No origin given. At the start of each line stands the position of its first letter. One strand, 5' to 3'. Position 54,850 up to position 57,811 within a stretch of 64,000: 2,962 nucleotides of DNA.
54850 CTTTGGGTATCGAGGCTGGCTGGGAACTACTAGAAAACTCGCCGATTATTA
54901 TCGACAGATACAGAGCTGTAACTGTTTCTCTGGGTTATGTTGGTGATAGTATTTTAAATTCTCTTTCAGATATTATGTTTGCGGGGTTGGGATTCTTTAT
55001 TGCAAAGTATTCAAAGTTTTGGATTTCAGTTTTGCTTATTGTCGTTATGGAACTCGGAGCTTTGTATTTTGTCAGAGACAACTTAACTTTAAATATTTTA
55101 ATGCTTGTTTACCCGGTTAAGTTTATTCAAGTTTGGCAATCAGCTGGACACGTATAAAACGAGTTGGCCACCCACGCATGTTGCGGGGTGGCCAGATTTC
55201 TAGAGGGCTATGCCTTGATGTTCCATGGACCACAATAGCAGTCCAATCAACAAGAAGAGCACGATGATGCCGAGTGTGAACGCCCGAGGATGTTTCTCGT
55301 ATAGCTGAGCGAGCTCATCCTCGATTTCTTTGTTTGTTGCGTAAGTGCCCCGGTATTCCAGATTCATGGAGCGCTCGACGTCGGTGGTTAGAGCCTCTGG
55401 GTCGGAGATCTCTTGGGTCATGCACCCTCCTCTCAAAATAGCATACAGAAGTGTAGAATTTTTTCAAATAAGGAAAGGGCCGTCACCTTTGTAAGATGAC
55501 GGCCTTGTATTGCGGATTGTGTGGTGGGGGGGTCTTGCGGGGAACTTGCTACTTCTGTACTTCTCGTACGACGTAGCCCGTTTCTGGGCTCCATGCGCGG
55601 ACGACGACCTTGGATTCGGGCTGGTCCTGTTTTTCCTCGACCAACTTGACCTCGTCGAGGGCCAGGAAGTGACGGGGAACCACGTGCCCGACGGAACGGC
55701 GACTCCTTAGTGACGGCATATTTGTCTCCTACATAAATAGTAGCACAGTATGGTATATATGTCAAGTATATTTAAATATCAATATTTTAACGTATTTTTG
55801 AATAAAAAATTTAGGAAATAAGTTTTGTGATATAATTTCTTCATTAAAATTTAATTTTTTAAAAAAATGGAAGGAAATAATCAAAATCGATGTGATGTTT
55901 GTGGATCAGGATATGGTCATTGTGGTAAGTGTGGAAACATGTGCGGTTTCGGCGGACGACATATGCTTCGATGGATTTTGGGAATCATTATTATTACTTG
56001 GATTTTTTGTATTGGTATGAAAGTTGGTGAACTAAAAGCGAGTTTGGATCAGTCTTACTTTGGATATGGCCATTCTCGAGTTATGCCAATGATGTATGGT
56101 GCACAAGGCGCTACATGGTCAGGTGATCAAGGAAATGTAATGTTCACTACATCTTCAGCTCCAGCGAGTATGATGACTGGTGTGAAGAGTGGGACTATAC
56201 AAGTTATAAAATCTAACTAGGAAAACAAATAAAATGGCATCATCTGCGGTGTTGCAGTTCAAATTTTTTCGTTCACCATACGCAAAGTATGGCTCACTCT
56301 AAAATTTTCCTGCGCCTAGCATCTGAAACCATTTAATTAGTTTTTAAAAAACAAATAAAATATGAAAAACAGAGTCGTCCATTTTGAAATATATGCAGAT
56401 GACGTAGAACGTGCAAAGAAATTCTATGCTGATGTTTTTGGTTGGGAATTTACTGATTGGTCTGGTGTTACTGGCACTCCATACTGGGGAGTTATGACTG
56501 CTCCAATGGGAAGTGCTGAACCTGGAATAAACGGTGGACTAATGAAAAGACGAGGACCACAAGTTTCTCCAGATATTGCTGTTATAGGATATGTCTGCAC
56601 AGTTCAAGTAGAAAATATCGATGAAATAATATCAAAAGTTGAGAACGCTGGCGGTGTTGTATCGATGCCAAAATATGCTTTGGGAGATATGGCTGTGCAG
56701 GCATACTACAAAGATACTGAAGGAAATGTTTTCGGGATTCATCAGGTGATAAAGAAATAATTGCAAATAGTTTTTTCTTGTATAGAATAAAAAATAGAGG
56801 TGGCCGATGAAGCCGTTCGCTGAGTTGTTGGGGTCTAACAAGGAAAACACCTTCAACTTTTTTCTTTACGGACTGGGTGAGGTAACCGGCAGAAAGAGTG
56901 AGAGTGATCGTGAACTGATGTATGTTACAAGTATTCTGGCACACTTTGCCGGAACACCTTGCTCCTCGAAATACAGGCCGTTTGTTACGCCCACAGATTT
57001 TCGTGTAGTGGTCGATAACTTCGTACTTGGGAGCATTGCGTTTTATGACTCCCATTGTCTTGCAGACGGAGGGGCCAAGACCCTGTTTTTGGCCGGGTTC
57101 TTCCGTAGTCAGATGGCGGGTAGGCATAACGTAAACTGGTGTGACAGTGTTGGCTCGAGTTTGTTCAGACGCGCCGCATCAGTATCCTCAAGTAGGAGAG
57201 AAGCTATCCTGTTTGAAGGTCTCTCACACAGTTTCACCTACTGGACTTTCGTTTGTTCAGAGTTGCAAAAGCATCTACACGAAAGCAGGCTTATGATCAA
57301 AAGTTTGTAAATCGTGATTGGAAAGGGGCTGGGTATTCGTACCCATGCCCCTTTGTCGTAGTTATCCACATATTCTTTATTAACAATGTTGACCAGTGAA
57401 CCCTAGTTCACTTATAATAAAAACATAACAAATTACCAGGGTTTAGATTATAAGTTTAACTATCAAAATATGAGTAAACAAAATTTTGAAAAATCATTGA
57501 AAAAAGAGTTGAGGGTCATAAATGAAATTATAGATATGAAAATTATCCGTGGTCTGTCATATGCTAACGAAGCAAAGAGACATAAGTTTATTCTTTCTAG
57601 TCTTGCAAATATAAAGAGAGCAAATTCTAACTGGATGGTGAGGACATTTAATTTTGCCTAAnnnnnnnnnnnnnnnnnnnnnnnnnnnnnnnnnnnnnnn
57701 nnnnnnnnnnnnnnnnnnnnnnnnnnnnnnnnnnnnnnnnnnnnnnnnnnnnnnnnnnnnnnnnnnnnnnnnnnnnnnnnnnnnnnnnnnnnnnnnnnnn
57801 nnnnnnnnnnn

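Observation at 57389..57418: SOS box (GAAC-N4-GTTC) embedded between -35 and -10 of the lexA-operon promoter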

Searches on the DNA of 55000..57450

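Call 65: search_rna_families(source=window, start=55000, end=57450, threshold=evalue, max_evalue=1)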
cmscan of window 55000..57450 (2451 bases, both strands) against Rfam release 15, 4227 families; matches with E-value up to 1: 0.
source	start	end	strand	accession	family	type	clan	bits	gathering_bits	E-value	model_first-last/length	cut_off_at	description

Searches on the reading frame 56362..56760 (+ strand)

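Call 6: search_protein_families(library=pfam, proteins=[window:56362-56760:+], max_evalue=0.01)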
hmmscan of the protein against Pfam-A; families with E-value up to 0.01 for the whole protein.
window:56362-56760:+ (132 aa): 3 families
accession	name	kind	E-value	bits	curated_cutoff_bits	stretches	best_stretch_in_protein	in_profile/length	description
PF22677.2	Ble-like_N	-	1.1e-10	41.5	24.5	1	4-30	1-27/41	Bleomycin resistance protein-like N-terminal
PF00903.31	Glyoxalase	-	1.5e-08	35.5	20.6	1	4-124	1-119/121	Glyoxalase/Bleomycin resistance protein/Dioxygenase superfamily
PF18029.7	Glyoxalase_6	-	0.003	18.6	23.6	0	12-125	6-104/106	Glyoxalase-like domain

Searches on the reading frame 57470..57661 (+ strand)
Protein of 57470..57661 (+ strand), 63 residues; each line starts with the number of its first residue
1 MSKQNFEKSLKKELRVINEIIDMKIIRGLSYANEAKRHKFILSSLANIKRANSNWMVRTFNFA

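Call 6: search_protein_families(library=pfam, proteins=[window:57470-57661:+], max_evalue=0.01)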
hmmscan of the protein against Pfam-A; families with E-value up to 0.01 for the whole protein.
window:57470-57661:+ (63 aa): 0 families

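Call 25: find_homologous_proteins(query=window:57470-57658:+, max_evalue=0.001)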
Query window:57470-57658:+ (63 aa): 31 proteins with E <= 0.001 among 31 candidates.
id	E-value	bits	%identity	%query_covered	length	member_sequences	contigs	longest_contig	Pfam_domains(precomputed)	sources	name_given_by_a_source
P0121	2.8e-32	126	100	100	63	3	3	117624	-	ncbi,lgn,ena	-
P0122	1.4e-27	111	84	100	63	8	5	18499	-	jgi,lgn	jgi:hypothetical protein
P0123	1.4e-27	111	83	100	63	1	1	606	-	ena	-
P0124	2.0e-26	107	83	100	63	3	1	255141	-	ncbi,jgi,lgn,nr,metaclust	ncbi:MAG: hypothetical protein AB201_01330 [Parcubacteria bacterium C7867-006]|nr:MAG: hypothetical 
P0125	1.7e-25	104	81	98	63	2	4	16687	-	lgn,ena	-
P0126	2.5e-25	104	78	100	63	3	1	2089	-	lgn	-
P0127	2.6e-25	104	79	100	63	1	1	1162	-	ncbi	-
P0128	1.1e-24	102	81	100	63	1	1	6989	-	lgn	-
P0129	1.8e-24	101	79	100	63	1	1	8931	-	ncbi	-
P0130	2.1e-24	101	90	81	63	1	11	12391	-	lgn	-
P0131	2.8e-24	101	75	100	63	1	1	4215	-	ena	-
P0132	1.0e-23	99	78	100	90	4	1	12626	-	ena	-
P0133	2.5e-22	95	71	100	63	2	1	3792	-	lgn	-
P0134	4.8e-22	94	73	100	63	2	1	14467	-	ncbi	-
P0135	3.4e-21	91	73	98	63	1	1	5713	-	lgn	-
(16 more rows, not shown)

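Call 26: search_protein_families(library=ncbifam, proteins=[window:57470-57658:+], max_evalue=0.1)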
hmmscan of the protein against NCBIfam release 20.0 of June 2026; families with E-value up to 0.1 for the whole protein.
window:57470-57658:+ (63 aa): 1 family
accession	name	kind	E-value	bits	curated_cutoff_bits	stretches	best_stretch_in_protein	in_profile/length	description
NF047959.1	TA_toxin_VapC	equivalog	0.071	13.2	80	1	4-53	21-70/125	type II toxin-antitoxin system VapC family toxin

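Call 36: predict_structure(alignment_id=A1)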
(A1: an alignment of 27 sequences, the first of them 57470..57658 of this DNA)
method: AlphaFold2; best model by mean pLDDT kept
length: 63 residues; sequences in the alignment: 27
mean_pLDDT: 77.8   pTM: 0.38
mean pLDDT of the five models: 77.8, 74.3, 72.2, 72.0, 70.7
residues with pLDDT >= 90: 12; 70-90: 35; 50-70: 15; < 50: 1
segments of 3 or more residues with pLDDT < 50: none
pLDDT, mean of each block of 10 residues (from residue 1): 85 92 78 81 80 58 51
secondary structure, 60 per line:
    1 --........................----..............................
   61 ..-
elements in order: H3-26 H31-62
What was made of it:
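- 57470..57661 (+): Conserved 63-aa basic helical-hairpin protein of unknown function, first gene of the operon. AlphaFold2 predicts helices 3-26 and 31-62, pLDDT 78 (call 36).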

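Call 37: search_protein_representatives(alignment_id=A1)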
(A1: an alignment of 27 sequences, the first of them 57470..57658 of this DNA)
Query: 27 sequences, 64 profile positions. Proteins with E-value up to 0.001 (for the whole library): 311; up to 1e-10: 87; up to 1e-30: 0. The best 150 are listed.
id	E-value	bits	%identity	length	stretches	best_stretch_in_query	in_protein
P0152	1.4e-28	114.3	-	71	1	1-63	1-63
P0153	6.4e-28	112.2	-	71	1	1-63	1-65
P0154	5.4e-26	106.0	-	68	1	1-63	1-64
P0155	6.3e-24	99.4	-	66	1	1-64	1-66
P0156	1.5e-19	85.4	-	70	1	1-63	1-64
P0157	4.5e-19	83.8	-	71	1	1-60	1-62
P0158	2.5e-17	78.2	-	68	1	1-63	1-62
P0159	3.5e-17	77.8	-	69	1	1-64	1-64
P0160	5.6e-17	77.1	-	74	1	2-64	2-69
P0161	8.3e-17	76.6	-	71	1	1-63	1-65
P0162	8.4e-17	76.6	-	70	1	1-51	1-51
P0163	8.6e-17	76.5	-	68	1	1-59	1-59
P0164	9.9e-17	76.3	-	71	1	1-63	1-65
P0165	1.1e-16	76.2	-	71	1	1-60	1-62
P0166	8.1e-16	73.4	-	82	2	1-51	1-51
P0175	2.7e-14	68.5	-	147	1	1-51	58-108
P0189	2.2e-13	65.6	-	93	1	1-53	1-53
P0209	4.9e-12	61.3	-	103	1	1-51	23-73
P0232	5.6e-11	57.9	-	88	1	1-51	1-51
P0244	1.6e-10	56.5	-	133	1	1-51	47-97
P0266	8.3e-10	54.2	-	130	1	1-53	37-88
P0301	4.9e-09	51.7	-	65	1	1-62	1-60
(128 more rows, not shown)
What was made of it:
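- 57470..57661 (+): A profile search finds 311 clusters (call 37).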

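Call 39: fold_search(model_id=the predicted structure, library=pdb)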
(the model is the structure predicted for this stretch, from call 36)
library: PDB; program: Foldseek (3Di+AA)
matches with E <= 10: 0; with E <= 0.001: 0
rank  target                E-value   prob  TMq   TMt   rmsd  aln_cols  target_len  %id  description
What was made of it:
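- On Small LexA co-factors (GIL01 gp7, DdrR): Foldseek against the PDB gives none (call 39).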

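Call 40: search_solved_structures(query=A1, max_evalue=10)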
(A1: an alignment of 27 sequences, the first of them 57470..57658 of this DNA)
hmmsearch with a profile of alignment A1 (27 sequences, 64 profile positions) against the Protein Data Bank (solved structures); distinct sequences matched with E-value up to 10: 7.
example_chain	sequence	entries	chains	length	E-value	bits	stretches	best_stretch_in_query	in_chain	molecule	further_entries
7sqk_C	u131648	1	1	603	0.037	16.8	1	11-58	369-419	HAUS augmin-like complex subunit 3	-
2yhf_A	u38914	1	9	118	0.082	15.7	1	13-51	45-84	C-TYPE LECTIN DOMAIN FAMILY 5 MEMBER A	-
5n9j_Z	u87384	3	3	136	0.37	13.6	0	42-63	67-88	Mediator of RNA polymerase II transcription subunit 22 | Mediator complex subunit 22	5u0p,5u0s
7oyc_C1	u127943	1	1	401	0.74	12.6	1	29-52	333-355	60S ribosomal protein L4-B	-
6gr8_A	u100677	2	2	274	1.3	11.8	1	3-42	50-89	Aurora kinase C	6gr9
9esa_AAA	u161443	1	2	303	1.6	11.6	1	3-42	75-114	Aurora kinase C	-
8k1f_A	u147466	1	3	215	1.8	11.4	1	8-48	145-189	tRNA 5-hydroxyuridine methyltransferase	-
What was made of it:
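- On Small LexA co-factors (GIL01 gp7, DdrR): A profile search of all PDB chains at E<=10 gives only spurious hits (call 40).
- Closest known: Phage GIL01 gp7, a small co-factor of host LexA. Different: No sequence similarity was found (PDB profile search at E<=10, call 40) and no fold match (call 39).
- For the small protein there is no sequence or fold similarity to gp7, DdrR or anything else (calls 39, 40).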

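Call 83: list_cluster_members(proteins=[P0152, P0156, P0166, P0175, P0189, P0209, P0232, P0244, P0266, P0301])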
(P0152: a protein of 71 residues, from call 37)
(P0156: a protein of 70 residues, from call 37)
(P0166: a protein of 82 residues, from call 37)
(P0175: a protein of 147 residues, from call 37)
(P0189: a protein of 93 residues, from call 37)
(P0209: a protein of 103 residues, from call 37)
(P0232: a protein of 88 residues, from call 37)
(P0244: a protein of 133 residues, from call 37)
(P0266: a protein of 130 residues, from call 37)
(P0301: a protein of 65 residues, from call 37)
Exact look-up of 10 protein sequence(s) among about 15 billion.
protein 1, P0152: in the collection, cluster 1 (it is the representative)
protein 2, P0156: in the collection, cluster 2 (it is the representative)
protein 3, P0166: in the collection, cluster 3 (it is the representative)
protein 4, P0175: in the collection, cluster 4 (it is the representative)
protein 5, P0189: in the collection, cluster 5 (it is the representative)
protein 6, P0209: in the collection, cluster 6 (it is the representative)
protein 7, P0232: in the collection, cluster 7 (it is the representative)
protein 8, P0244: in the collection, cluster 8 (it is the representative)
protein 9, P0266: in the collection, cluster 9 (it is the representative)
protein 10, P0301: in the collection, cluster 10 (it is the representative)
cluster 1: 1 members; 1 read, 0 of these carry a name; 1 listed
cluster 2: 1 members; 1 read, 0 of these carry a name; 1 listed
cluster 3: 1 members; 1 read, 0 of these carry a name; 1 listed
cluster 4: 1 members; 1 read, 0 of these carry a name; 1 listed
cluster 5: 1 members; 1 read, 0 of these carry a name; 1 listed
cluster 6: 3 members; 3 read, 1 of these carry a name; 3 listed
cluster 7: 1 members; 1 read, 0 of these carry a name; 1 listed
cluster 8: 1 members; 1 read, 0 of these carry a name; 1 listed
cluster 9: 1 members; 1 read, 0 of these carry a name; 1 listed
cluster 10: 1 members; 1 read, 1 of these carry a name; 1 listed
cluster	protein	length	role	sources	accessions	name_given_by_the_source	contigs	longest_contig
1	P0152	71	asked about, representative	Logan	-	-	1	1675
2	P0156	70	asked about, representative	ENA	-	-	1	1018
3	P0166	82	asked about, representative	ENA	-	-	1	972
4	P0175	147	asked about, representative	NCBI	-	-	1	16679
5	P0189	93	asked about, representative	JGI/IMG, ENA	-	-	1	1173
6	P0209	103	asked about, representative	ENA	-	-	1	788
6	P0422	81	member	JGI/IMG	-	hypothetical protein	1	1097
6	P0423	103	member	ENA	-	-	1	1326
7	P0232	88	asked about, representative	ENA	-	-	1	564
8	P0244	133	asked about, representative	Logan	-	-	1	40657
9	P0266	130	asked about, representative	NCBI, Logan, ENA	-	-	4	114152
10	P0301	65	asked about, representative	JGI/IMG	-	hypothetical protein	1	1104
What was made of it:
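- Tried and rejected: Cluster look-ups returned only 'hypothetical protein' (call 83).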

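Call 86: find_encoding_contigs(protein=window:57470-57658:+, flank=1200, max_places=4)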
Protein window:57470-57658:+ (63 aa): 5 contigs read that carry it; 4 places shown.
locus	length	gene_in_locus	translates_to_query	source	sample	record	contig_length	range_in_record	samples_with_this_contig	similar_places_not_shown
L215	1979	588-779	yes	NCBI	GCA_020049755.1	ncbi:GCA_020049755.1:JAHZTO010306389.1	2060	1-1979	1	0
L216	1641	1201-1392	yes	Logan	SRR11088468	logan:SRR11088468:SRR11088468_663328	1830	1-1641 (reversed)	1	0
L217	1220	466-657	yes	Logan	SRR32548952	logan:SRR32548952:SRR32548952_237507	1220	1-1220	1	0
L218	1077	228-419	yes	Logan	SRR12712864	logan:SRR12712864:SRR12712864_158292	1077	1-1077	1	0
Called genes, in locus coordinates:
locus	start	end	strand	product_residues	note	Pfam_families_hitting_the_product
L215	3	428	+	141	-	?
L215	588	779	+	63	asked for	-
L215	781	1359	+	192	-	PF00717:Peptidase_S24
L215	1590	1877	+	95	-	PF08922:DUF1905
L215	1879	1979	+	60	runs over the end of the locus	?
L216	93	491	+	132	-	PF00903:Glyoxalase, PF22677:Ble-like_N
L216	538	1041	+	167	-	-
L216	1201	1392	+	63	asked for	-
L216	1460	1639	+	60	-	?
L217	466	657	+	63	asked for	-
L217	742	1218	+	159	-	?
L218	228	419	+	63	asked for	-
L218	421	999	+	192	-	PF00717:Peptidase_S24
